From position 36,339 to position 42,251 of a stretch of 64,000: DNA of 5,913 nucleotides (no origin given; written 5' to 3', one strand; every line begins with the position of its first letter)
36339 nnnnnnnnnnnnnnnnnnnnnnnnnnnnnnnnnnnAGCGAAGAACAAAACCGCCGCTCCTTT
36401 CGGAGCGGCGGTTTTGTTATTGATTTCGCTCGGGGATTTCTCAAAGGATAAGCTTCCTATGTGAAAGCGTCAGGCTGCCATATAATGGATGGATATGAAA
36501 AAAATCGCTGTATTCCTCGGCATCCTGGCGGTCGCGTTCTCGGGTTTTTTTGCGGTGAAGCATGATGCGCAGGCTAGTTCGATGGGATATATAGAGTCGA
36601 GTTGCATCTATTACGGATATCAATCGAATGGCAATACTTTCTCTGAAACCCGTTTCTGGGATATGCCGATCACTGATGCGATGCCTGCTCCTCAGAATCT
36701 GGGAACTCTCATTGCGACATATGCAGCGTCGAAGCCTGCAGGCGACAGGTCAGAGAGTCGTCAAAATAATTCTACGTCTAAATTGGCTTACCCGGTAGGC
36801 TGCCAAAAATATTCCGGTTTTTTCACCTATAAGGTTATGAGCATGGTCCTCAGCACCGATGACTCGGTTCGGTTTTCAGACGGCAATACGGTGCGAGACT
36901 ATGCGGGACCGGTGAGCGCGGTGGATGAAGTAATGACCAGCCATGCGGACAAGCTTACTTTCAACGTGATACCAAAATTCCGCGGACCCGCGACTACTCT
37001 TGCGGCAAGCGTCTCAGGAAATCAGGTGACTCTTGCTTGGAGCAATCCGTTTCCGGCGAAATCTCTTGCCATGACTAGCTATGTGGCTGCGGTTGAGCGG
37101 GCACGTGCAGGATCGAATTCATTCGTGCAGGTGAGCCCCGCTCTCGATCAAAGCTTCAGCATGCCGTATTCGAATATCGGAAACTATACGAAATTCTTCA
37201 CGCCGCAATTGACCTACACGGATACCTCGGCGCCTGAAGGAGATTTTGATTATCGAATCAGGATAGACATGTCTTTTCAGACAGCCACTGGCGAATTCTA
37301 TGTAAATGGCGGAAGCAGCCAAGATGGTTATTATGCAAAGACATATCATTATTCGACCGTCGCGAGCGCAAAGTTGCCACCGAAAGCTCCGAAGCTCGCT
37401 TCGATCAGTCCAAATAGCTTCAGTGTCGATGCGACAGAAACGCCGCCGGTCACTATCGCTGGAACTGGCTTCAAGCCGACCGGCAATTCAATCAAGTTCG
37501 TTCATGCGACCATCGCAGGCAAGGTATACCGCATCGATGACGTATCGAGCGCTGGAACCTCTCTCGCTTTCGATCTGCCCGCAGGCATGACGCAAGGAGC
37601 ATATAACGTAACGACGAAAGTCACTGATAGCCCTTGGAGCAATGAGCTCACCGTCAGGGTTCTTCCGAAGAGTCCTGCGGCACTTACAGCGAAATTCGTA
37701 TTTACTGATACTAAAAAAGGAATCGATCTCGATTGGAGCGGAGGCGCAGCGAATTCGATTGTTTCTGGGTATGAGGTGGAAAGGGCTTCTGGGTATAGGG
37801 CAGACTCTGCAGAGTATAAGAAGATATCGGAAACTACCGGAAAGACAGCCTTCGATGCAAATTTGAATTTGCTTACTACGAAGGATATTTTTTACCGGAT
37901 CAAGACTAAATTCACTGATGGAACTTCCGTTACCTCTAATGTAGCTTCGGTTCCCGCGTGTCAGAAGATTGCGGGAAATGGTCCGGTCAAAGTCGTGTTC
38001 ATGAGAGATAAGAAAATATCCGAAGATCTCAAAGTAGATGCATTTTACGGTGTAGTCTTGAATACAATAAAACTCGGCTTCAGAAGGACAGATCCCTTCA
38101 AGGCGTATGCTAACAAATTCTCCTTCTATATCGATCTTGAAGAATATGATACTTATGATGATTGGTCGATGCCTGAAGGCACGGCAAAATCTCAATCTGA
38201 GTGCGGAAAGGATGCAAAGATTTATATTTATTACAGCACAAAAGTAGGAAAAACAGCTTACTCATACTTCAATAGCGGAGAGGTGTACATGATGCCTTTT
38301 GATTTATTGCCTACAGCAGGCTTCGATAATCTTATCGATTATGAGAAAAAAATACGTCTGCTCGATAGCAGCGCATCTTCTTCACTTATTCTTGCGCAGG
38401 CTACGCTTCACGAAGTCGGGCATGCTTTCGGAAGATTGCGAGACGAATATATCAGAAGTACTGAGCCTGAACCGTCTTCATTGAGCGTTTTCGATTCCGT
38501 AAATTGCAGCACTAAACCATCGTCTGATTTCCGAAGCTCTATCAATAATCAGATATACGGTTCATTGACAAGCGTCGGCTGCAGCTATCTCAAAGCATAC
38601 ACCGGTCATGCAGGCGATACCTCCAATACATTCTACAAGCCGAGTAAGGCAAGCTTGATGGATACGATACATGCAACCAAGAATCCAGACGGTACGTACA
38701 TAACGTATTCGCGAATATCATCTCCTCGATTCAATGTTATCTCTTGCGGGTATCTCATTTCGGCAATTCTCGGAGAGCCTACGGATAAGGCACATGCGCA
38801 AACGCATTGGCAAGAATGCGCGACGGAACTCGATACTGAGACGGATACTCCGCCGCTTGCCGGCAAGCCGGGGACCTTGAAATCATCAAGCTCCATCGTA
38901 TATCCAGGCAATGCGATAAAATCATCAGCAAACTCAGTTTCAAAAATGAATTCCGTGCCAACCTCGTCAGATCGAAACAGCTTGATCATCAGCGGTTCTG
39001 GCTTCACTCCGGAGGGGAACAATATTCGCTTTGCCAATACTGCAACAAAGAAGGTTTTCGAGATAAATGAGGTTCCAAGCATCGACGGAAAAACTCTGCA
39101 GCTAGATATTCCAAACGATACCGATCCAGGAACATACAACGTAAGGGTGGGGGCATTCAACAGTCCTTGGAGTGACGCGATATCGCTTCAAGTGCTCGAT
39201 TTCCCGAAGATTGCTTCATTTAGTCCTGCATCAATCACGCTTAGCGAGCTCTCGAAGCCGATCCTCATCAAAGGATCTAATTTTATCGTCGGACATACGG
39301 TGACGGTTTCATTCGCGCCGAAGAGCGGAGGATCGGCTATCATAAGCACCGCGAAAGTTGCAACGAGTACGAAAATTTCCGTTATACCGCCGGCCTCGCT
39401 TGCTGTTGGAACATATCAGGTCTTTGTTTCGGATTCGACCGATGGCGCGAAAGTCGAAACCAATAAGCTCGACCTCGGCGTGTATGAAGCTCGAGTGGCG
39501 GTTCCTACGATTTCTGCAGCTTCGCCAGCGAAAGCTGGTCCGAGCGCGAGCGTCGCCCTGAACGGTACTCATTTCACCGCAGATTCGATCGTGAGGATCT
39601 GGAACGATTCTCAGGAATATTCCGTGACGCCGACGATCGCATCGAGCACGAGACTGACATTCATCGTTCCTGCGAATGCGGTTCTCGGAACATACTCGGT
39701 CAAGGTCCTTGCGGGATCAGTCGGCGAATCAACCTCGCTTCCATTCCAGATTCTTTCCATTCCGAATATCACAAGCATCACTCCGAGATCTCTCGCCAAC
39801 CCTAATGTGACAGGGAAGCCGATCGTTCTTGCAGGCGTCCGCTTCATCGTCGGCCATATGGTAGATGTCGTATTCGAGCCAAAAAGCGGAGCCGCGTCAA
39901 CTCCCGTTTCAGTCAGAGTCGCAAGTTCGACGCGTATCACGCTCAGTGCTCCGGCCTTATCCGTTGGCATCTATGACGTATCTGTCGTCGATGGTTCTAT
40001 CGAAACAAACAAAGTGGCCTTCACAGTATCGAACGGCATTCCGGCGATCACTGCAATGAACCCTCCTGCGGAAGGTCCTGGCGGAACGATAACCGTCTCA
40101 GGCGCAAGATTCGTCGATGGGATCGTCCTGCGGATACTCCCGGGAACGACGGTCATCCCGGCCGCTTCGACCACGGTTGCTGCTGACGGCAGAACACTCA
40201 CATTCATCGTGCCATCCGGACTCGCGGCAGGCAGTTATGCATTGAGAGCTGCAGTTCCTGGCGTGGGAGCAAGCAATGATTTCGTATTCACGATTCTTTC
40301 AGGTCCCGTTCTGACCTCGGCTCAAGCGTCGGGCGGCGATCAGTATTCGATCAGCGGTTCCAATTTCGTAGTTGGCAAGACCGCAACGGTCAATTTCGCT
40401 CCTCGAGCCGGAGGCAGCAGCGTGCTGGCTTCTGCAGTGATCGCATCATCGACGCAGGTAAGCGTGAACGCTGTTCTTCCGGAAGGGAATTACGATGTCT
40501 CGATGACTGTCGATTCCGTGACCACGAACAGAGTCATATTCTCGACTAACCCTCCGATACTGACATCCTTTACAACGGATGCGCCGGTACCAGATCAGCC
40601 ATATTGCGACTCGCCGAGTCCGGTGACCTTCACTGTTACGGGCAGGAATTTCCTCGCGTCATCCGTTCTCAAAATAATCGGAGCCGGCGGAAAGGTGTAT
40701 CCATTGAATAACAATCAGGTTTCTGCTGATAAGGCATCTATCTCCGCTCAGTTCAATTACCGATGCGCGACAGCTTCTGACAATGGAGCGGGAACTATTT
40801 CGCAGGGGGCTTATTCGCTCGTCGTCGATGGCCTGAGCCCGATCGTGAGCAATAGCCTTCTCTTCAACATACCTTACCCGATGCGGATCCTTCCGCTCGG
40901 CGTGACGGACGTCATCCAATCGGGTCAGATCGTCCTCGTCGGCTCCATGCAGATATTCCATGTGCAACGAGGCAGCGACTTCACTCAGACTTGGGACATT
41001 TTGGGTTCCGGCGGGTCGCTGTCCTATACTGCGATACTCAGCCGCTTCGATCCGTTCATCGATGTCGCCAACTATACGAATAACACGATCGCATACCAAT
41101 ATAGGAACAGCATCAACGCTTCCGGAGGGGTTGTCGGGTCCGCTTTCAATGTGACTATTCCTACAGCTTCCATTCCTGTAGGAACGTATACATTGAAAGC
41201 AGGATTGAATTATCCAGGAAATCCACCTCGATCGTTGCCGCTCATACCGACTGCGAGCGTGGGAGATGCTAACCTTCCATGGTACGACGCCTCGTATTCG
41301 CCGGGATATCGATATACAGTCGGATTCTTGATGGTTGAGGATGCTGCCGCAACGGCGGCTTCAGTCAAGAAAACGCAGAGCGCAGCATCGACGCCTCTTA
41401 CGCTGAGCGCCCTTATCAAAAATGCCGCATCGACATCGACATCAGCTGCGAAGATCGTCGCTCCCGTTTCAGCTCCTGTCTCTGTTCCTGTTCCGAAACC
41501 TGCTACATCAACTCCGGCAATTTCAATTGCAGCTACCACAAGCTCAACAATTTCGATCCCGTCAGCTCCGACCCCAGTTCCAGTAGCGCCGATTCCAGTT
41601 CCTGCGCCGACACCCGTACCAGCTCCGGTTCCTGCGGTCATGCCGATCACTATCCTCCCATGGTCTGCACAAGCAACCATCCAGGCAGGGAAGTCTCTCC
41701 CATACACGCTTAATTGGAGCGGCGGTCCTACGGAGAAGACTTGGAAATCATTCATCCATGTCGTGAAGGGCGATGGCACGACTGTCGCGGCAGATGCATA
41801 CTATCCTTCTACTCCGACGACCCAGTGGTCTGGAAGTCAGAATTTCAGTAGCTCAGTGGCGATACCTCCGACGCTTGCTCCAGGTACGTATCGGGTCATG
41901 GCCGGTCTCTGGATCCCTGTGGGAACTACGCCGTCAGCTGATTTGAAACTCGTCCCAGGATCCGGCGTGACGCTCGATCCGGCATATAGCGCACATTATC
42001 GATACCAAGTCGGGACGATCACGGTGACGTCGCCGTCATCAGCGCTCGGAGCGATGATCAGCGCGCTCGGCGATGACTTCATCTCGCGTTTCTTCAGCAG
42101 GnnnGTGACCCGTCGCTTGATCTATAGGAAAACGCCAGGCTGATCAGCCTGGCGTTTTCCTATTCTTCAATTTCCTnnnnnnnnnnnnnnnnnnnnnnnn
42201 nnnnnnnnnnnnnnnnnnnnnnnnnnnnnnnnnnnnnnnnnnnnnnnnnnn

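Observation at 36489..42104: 1871-aa modular surface protein with an M64-like HExxH...DEY metallopeptidase core between IPT/TIG repeat arrays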

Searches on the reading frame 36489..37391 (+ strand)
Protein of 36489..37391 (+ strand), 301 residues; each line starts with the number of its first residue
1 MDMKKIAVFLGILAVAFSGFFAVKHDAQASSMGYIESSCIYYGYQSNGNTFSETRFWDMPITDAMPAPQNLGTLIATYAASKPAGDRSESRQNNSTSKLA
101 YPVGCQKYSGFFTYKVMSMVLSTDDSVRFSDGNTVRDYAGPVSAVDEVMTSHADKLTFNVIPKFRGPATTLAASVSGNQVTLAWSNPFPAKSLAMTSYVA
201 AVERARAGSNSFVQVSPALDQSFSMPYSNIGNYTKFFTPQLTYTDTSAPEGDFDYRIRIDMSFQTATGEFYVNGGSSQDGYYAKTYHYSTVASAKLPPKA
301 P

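Call 8: search_protein_families(library=pfam, proteins=[window:36489-37391:+], max_evalue=10)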
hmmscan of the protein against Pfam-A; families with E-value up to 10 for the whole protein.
seq(301 aa): 1 family
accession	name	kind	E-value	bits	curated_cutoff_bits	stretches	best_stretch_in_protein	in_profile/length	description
PF18054.6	CEL_III_C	-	0.021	15.5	27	1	212-286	56-126/154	CEL-III C-terminal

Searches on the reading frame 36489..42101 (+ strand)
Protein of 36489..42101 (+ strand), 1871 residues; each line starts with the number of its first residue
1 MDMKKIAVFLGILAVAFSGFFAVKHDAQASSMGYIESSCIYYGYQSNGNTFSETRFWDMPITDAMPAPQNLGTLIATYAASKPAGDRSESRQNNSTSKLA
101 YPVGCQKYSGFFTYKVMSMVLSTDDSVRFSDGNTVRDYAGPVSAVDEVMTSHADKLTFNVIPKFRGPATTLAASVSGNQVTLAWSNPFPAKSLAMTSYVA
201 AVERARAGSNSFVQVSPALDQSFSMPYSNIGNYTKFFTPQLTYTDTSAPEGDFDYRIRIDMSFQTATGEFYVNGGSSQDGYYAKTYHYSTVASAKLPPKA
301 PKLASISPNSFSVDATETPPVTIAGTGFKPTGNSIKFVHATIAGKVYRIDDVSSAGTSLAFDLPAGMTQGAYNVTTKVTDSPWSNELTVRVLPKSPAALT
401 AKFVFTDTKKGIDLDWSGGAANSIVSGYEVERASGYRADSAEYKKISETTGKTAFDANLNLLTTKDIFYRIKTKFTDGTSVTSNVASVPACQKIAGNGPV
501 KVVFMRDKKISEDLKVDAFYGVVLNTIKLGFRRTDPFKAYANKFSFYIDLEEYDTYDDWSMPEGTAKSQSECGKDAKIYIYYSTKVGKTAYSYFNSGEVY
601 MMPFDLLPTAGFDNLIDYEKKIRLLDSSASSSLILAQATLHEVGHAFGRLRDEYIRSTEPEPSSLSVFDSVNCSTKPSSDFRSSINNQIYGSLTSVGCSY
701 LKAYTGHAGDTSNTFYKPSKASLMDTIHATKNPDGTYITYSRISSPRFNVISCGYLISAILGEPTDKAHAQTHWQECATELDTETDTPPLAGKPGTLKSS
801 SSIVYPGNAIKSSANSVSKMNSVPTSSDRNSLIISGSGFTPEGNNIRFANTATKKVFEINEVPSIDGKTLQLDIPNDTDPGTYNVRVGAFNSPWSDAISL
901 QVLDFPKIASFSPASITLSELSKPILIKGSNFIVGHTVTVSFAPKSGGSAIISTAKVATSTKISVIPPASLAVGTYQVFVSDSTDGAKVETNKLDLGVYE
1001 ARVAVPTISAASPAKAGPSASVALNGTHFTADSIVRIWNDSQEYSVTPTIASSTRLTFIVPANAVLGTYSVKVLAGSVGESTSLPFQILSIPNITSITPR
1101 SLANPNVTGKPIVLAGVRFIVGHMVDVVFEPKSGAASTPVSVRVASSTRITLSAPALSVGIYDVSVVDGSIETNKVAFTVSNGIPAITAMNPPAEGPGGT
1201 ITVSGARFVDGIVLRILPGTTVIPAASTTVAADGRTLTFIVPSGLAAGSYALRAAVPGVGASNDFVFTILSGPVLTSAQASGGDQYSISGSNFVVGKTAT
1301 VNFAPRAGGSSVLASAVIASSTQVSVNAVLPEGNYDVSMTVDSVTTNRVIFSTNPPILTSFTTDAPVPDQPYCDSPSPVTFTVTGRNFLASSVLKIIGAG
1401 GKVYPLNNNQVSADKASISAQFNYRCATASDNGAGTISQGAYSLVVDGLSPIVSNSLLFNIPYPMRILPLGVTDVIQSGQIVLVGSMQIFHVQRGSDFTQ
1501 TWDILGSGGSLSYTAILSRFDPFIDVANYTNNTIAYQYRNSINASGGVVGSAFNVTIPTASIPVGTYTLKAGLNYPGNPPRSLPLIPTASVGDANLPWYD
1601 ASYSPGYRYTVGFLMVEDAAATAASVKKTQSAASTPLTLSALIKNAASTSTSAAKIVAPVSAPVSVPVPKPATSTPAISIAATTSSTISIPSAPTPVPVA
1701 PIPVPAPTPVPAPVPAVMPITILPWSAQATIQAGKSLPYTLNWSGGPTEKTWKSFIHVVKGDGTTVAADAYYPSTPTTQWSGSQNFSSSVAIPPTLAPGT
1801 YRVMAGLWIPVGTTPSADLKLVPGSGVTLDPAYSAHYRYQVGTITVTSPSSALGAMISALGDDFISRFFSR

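Call 4: search_protein_families(library=pfam, proteins=[window:36489-42101:+], max_evalue=1)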
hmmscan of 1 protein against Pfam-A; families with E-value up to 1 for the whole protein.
window:36489-42101:+ (1871 aa): 8 families
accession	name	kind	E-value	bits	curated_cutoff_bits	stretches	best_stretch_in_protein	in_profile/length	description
PF01833.30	TIG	-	2e-18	66.6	20.9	5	1006-1086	1-82/84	IPT/TIG domain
PF14734.12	DUF4469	-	1.9e-06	28.2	22.6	0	1198-1253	26-82/101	Domain of unknown function (DUF4469) with IG-like fold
PF01835.25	MG2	-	0.00039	21.2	32.8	0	1047-1082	54-90/96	MG2 domain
PF19077.6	Big_13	-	0.006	17.5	27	0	937-991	42-92/102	Bacterial Ig-like domain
PF03443.20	AA9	-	0.0076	16.6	27.8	0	1227-1254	119-146/207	Auxiliary Activity family 9 (formerly GH61)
PF20009.4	GEVED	-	0.011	16.9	24.4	0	1040-1077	18-52/78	GEVED domain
PF15418.12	DUF4625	-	0.021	15.6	27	0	354-381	90-117/131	Domain of unknown function (DUF4625)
PF00868.26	Transglut_N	-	0.068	14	27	0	949-980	81-111/114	Transglutaminase family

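Call 5: search_protein_families(library=ncbifam, proteins=[window:36489-42101:+], max_evalue=1)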
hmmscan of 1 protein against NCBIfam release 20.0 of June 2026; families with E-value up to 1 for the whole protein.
window:36489-42101:+ (1871 aa): 1 family
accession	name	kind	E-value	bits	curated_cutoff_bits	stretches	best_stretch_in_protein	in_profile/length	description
NF058597.1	CoaZ_rpt_PGGG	domain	2.2e-16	59.7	30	4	1005-1087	2-87/88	choice-of-anchor Z repeating domain-containing protein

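Call 6: search_solved_structures(query=window:36489-42101:+, max_evalue=1, show_alignments=2)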
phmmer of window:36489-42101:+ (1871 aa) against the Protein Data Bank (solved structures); distinct sequences matched with E-value up to 1: 0.

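Call 45: list_cluster_members(proteins=[P0003, window:36489-42101:+])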
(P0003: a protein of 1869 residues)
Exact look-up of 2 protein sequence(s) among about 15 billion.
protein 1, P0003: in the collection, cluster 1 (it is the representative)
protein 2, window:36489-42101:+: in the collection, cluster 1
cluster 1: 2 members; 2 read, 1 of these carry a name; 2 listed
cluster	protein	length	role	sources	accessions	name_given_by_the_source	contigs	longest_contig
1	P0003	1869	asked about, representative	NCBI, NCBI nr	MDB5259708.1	MAG: hypothetical protein JWO73_916 [Candidatus Taylorbacteria bacterium] | hypothetical protein [Candidatus Taylorbacteria bacterium]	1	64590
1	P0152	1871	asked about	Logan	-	-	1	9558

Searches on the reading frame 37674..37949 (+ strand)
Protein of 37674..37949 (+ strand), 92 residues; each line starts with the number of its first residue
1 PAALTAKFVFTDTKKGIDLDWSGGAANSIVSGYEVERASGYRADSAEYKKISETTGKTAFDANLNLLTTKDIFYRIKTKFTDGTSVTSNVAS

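Call 59: search_solved_structures(query=A3, max_evalue=1)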
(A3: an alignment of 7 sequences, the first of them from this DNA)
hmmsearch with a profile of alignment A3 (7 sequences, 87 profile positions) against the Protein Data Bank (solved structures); distinct sequences matched with E-value up to 1: 26.
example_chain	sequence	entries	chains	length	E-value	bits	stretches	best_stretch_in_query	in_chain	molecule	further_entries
8g4l_bm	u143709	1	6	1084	2.6e-09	40.5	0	11-78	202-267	Titin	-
3lpw_A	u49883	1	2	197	5.7e-05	26.6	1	11-78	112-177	A77-A78 domain from Titin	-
9ot8_A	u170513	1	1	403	0.00025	24.5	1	5-51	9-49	FN3con-9 - FN3con-41 fusion,Galectin-3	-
4u3h_A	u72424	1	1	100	0.0092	19.5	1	4-78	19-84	FN3con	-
4yh7_A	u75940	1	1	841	0.017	18.7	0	9-58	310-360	Receptor-type tyrosine-protein phosphatase delta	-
2rva_A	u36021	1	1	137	0.044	17.4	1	15-85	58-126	Glucanase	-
7ceg_A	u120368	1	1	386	0.044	17.3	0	9-58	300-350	Isoform C of Receptor-type tyrosine-protein phosphatase delta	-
4zz5_A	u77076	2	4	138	0.045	17.3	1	15-85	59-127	Glucanase/chitosanase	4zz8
8bnq_A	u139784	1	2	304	0.049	17.2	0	11-78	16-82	Titin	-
4y61_A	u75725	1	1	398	0.072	16.7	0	9-58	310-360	Receptor-type tyrosine-protein phosphatase delta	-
4yfg_B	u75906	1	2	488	0.072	16.7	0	9-58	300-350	Receptor-type tyrosine-protein phosphatase delta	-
5xwt_A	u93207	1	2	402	0.074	16.6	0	9-58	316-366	Receptor-type tyrosine-protein phosphatase delta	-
6bt9_A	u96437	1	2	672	0.08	16.5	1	2-37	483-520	Chitinase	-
4yfd_A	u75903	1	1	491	0.11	16.1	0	9-58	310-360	Receptor-type tyrosine-protein phosphatase delta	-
9nlh_H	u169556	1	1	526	0.17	15.5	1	26-77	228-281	YheS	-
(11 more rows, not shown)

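Call 61: search_protein_families(library=pfam, alignment_id=A3, max_evalue=1)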
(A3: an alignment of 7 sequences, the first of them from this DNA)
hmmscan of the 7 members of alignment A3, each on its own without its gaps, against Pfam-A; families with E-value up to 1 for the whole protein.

A. member 1, seq(92 aa): 0 families

B. families by the number of members that match (of 7 scanned): 7 families
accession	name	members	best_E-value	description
PF00041.27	fn3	3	3e-06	Fibronectin type III domain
PF11360.13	DUF3110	1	0.02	Protein of unknown function (DUF3110)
PF22352.2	K319L-like_PKD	1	0.028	K319L-like, PKD domain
PF25788.1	Ig_Rha78A_N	1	0.035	Rha78A-like, N-terminal immunoglobulin domain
PF25289.1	DUF7877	1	0.11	Domain of unknown function (DUF7877)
PF23673.1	DUF7154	1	0.19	Domain of unknown function (DUF7154)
PF04175.17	DUF406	1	0.22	Protein of unknown function (DUF406)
